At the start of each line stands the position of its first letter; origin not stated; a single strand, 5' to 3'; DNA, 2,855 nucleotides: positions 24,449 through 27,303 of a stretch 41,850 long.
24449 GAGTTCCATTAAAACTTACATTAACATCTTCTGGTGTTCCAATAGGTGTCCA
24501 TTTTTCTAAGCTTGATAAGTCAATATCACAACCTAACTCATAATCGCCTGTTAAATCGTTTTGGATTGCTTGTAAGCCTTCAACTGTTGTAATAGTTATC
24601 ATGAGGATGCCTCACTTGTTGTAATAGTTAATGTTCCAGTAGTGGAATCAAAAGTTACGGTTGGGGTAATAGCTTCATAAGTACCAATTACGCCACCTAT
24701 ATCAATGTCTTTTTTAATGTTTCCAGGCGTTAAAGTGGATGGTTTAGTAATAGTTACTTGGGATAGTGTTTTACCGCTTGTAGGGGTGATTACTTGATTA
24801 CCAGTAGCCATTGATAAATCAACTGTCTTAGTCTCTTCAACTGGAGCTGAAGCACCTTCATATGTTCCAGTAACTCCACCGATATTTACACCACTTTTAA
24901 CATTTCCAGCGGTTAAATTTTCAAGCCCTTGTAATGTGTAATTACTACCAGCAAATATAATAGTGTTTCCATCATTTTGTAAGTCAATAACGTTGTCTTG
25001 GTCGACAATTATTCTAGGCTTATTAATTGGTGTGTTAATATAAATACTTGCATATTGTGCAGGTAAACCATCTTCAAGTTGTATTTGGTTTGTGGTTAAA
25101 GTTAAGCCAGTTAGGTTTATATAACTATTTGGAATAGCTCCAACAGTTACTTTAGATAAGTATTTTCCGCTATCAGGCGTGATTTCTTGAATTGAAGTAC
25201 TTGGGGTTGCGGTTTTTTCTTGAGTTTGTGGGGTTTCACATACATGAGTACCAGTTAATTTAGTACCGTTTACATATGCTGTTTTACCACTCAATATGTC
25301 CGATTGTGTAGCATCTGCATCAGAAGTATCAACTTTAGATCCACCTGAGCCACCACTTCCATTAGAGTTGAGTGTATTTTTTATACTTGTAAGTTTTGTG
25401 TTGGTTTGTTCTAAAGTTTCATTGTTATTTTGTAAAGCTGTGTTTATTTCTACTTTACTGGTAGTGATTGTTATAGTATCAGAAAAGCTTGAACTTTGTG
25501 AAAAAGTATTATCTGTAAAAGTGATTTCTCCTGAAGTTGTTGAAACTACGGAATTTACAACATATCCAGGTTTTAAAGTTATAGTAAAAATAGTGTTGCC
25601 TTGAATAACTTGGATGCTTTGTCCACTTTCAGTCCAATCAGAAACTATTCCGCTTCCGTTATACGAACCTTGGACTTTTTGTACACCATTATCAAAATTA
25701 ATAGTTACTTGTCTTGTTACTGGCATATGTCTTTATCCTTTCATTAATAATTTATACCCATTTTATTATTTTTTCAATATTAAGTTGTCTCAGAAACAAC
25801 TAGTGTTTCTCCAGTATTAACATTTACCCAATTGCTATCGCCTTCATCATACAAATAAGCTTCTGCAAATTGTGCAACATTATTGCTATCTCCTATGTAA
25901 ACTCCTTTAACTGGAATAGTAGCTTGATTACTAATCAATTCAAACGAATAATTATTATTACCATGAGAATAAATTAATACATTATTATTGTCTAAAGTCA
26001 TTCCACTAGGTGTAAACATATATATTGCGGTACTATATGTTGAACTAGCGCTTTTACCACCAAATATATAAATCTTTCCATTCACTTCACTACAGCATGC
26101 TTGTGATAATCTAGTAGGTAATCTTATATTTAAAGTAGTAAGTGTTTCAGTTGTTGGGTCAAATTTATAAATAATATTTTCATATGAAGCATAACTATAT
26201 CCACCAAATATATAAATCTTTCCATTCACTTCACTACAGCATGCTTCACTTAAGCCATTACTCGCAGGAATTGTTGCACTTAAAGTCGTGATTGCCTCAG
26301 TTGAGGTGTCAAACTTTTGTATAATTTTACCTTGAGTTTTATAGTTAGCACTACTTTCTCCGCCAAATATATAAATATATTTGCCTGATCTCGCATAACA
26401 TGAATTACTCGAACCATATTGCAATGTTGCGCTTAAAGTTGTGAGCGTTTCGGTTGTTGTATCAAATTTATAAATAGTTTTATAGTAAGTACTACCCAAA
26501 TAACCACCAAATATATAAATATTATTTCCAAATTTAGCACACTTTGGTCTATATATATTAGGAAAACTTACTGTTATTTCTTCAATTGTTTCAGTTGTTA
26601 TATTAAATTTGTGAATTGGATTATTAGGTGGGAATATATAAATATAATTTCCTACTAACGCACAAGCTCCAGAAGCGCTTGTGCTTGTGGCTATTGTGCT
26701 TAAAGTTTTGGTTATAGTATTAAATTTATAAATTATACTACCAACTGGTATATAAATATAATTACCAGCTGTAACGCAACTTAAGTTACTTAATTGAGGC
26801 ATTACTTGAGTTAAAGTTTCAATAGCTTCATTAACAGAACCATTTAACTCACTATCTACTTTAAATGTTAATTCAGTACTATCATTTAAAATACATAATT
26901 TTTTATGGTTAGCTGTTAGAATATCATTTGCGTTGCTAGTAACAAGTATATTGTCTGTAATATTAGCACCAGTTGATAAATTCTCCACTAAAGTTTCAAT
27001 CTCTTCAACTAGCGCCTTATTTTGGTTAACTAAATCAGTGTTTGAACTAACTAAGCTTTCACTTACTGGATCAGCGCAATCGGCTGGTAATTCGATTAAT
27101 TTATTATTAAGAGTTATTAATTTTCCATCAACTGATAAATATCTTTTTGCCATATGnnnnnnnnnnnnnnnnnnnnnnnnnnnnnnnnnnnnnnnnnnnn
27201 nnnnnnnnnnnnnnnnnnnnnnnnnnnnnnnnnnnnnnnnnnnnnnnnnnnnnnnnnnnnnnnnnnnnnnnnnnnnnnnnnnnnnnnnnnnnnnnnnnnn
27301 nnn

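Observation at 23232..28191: About 5 kb adhesin-like four-gene block inserted between the MuF gene and the scaffold gene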

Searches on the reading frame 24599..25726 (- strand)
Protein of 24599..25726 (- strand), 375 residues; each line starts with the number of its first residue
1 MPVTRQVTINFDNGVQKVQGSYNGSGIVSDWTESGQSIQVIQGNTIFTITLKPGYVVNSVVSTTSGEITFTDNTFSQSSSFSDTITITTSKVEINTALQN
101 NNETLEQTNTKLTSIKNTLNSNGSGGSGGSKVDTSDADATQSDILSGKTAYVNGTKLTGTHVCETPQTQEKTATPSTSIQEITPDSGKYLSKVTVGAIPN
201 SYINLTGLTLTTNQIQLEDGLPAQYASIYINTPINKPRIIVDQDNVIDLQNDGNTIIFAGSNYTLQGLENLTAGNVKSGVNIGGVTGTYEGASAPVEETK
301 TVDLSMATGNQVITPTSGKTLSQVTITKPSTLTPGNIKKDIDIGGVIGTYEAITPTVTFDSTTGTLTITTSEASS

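Call 4: search_protein_families(library=pfam, proteins=[window:24599-25726:-], max_evalue=0.1)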
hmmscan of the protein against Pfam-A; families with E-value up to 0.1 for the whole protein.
window:24599-25726:- (375 aa): 2 families
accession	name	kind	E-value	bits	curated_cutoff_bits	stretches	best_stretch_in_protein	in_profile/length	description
PF24911.1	YfjL_C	-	0.067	14.2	28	0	72-123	29-79/117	YfjL-like C-terminal domain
PF05531.17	NPV_P10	-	0.071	14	29.8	0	93-121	39-67/75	Nucleopolyhedrovirus P10 protein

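Call 5: search_protein_families(library=phrogs, proteins=[window:24599-25726:-], max_evalue=0.01)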
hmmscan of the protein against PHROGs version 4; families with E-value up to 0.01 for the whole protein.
window:24599-25726:- (375 aa): 2 families
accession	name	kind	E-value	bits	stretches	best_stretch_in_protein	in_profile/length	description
phrog_38337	-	unknown function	1.9e-11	44.4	1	132-197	303-372/622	-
phrog_13589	-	unknown function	7.4e-05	21.8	1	106-160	755-811/1042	-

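Call 26: search_solved_structures(query=window:24599-25726:-, max_evalue=1)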
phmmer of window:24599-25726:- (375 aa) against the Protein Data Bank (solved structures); distinct sequences matched with E-value up to 1: 5.
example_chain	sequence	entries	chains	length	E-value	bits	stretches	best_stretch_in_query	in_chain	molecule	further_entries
5e0z_A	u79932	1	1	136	0.098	15.1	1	253-316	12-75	Serine/threonine-protein kinase PknB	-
2kuf_A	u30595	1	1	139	0.1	15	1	253-316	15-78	Serine/threonine-protein kinase pknB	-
5jp0_A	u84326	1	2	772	0.27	13.7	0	203-277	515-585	Beta-glucosidase BoGH3B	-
1wp7_A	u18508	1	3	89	0.41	13.1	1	84-152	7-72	fusion protein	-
1wp8_A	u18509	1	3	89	0.43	13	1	84-152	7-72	Fusion glycoprotein F0,Fusion glycoprotein F0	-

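Call 45: search_dna_similar(query=window:24599-25726:-, collection=phages, mode=protein, max_evalue=0.001, max_rows=25)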
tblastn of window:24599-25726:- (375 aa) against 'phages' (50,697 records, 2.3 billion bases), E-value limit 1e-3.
Records with a match: 1; places in all: 1; records where one place covers at least 80% of the query: 0.
Best place of each record, by identity: <60% 1.
By first word of the organism name: Bacteriophage 1.
By host as written in the record: - 1.
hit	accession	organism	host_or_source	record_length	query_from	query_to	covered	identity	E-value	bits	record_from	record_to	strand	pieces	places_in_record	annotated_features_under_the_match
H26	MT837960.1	Bacteriophage sp.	human fecal samples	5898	161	215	15%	46.4%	2e-5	52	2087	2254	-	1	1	record has no annotation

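Call 56: find_homologous_proteins(query=window:24599-25726:-, max_evalue=0.001)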
Query window:24599-25726:- (375 aa): 1259 proteins with E <= 0.001 among 8000 candidates; the best 120 are listed.
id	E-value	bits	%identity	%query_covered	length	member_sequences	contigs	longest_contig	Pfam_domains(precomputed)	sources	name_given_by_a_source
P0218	4.6e-226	767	99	100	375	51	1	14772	-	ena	-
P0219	5.9e-216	734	96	100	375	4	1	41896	-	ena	-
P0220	1.5e-129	450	94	52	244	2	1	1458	-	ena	-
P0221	1.1e-128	447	94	62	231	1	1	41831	-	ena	-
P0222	1.4e-116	408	61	100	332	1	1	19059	-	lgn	-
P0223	1.4e-116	408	61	100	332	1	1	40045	-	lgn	-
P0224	1.7e-116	407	61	100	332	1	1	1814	-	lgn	-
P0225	2.3e-116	407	61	100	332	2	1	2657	-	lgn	-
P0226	8.7e-108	379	56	100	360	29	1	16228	-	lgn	-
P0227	2.0e-76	276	51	79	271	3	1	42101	-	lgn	-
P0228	1.9e-61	226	50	30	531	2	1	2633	PF13306.13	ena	-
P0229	4.7e-61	225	42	51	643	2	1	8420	-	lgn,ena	-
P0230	3.9e-59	219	39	59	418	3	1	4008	-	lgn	-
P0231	6.2e-58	215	42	47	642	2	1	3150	-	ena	-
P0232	1.9e-57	213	58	23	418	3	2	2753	-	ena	-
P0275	3.1e-37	147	36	57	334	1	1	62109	-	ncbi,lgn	-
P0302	3.0e-34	137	55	29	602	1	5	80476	-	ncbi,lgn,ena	-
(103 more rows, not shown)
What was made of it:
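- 24599..25726 (-): B3, 375 aa: a CnaB/pilin-like N-domain (residues 1-91), a helix (96-121), the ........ linker, stalk repeats, and the C-terminal tail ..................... The repeats occur in at least 1259 proteins, often together with LRR_5 (call 56).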

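Call 57: find_encoding_contigs(protein=P0302, flank=9000, max_places=2)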
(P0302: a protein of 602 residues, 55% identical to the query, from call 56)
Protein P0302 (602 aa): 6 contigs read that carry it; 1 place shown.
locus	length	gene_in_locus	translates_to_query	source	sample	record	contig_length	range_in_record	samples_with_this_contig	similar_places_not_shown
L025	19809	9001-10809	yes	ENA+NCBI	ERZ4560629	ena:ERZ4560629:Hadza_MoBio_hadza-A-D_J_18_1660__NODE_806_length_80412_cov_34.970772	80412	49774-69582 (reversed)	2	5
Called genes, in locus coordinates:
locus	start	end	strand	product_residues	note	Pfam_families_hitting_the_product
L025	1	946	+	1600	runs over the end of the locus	PF13306:LRR_5, PF18911:PKD_4 (faint)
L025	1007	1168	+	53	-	-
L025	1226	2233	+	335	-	-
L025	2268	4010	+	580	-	-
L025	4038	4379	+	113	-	-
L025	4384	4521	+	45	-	PF09693:Phage_XkdX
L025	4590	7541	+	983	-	PF19789:DUF6273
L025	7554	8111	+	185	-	-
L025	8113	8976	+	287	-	-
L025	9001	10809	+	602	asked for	-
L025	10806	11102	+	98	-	PF18902:DUF5658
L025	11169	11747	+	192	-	-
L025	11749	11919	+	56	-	-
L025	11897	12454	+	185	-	PF04647:AgrB (weak)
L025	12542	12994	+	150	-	-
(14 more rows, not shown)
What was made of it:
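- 24599..25726 (-): One such protein sits in a tail-fibre region next to XkdX (call 57).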

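Call 58: find_encoding_contigs(protein=P0275, flank=9000, max_places=2)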
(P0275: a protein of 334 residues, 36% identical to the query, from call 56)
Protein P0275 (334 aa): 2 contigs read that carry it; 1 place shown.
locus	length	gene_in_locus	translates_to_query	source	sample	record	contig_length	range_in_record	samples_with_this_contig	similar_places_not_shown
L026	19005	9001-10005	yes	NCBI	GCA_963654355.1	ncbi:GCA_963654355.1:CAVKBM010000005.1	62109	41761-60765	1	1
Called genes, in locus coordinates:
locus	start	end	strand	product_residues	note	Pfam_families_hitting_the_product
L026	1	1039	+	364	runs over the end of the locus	-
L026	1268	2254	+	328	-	PF24308:DUF7487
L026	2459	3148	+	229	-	-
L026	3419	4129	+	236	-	-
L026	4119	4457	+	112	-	-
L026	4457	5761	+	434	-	PF27197:YomX_C (weak)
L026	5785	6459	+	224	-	PF27256:YomW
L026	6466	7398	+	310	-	PF27211:YomV_2nd (faint)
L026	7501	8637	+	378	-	PF27173:YomU_Tube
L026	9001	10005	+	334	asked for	-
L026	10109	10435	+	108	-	-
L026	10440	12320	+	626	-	-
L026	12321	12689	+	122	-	-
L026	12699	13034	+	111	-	PF09682:Phage_holin_6_1 (weak)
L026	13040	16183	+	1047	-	PF05662:YadA_stalk (faint)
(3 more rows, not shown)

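Call 67: predict_structure(alignment_id=A3)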
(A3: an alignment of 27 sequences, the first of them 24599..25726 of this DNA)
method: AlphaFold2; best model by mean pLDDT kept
length: 375 residues; sequences in the alignment: 27
mean_pLDDT: 61.6   pTM: 0.30
mean pLDDT of the five models: 61.6, 60.4, 58.0, 54.5, 51.8
residues with pLDDT >= 90: 33; 70-90: 90; 50-70: 130; < 50: 122
segments of 3 or more residues with pLDDT < 50: 121-131, 224-229, 231-238, 248-295, 307-309, 331-359, 365-375
pLDDT, mean of each block of 10 residues (from residue 1): 82 92 71 88 86 90 89 83 88 64 77 69 38 54 65 67 66 70 79 68 55 56 50 45 50 45 44 41 31 47 54 62 55 44 35 43 51 36
secondary structure, 60 per line:
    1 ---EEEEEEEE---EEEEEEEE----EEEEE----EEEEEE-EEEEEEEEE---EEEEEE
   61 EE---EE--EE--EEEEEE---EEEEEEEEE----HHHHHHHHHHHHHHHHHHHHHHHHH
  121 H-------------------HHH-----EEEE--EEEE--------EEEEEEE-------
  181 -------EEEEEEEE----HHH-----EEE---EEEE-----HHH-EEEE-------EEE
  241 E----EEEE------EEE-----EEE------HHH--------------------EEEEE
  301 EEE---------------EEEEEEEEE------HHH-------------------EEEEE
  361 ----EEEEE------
elements in order: E4-11 E15-22 E27-31 E36-41 E43-51 E55-62 E74-79 E83-91 H96-121 E149-152 E155-158 E167-173 E188-195 E208-210 E214-217 E227-230 E238-241 E246-249 E256-258 E264-266 E296-303 E319-327 E356-360 E365-369
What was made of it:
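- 24599..25726 (-): AF2: N-domain pLDDT 82-92, the rest low (call 67).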

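Call 110: search_protein_families(library=ncbifam, proteins=[window:24599-25726:-], max_evalue=0.05)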
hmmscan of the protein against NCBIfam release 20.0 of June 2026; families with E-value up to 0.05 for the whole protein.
window:24599-25726:- (375 aa): 0 families

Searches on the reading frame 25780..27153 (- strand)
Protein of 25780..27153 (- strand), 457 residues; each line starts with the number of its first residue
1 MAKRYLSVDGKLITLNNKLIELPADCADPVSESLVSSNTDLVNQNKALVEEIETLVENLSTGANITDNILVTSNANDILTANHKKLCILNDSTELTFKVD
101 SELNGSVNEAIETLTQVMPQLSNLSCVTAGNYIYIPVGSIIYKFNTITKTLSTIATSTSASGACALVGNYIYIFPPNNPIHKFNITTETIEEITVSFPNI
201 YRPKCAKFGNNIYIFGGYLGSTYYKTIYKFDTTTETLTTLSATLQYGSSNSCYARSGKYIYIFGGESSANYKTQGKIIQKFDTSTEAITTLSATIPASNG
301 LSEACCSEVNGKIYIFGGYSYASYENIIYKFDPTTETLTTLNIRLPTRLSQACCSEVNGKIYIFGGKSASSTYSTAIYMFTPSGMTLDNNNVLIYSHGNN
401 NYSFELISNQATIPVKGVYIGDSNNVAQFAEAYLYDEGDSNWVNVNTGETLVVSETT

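Call 4: search_protein_families(library=pfam, proteins=[window:25780-27153:-], max_evalue=0.1)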
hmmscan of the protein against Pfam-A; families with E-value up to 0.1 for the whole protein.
window:25780-27153:- (457 aa): 11 families
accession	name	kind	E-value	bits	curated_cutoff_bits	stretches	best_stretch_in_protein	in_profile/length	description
PF24681.1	Kelch_KLHDC2_KLHL20_DRC7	-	2.1e-46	158.5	50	3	205-383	4-187/221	KLHDC2/KLHL20/DRC7 Kelch-repeats domain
PF13964.12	Kelch_6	-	8.2e-24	83.2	25.3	4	309-341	10-43/50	Kelch motif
PF24981.1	Beta-prop_ATRN-LZTR1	-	1.7e-19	70.6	50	2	177-342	14-196/289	Attractin/LZTR1 beta-propeller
PF01344.31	Kelch_1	-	1.7e-19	69.4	20.1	3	302-337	3-38/46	Kelch motif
PF25210.1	Kelch_FKB95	-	9.4e-14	52.1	70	2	303-368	82-151/268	FKB95, Kelch-repeats domain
PF07646.21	Kelch_2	-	2.2e-13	49.9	21.3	2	201-241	3-45/48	Kelch motif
PF13418.12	Kelch_4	-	6.2e-13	48.9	21.6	3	210-242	13-45/49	Galactose oxidase, central domain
PF24996.1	NANM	-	1.9e-10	40.6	45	2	302-368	55-126/350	N-acetylneuraminate epimerase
PF13415.12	Kelch_3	-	1e-09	38.8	22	2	209-255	1-40/48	Galactose oxidase, central domain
PF07734.18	FBA_1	-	0.0024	18.2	21.1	0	309-340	4-35/162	F-box associated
PF24311.1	THSD1_D3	-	0.022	15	27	0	351-411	22-84/100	THSD1 third Ig-like domain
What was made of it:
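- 25780..27153 (-): B2, 457 aa: a conserved N-terminal adaptor followed by a six-bladed Kelch propeller. Kelch Pfam models score above their cut-offs (call 4).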

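Call 5: search_protein_families(library=phrogs, proteins=[window:25780-27153:-], max_evalue=0.01)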
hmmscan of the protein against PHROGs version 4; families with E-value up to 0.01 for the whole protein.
window:25780-27153:- (457 aa): 4 families
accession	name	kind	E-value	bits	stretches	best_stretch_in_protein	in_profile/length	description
phrog_12615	-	unknown function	1.1e-14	55.4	1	206-406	43-245/290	-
phrog_16120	-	head and packaging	3e-13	50.5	1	250-447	244-432/511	virion structural protein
phrog_8229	-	unknown function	4.6e-06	27.2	1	47-393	13-348/382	-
phrog_19111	-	unknown function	0.00017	21.4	1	178-273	341-436/443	-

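Call 13: find_related_loci(query=window:25780-27153:-, collection=viral_contigs, flank=10000)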
Query window:25780-27153:- (457 aa) in viral_contigs; peptide patterns used: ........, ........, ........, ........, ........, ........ (x = any residue, [..] = any of these).
11 stretches matched a pattern, but none encodes a relative of the query by tblastn (E <= 1e-3).

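Call 110: search_protein_families(library=ncbifam, proteins=[window:25780-27153:-], max_evalue=0.05)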
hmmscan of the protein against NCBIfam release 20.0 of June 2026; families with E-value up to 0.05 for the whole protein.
window:25780-27153:- (457 aa): 3 families
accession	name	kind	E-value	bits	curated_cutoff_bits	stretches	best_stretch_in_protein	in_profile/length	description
TIGR03547.1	muta_rot_YjhT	subfamily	2e-10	40.3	256.35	2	205-327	13-135/346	YjhT family mutarotase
NF010730.0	PRK14131.1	subfamily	6.4e-10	38.3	416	2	204-325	41-162/384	N-acetylneuraminate epimerase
TIGR03548.1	mutarot_permut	subfamily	1.8e-08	33.9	243.2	1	223-386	37-197/323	cyclically-permuted mutarotase family protein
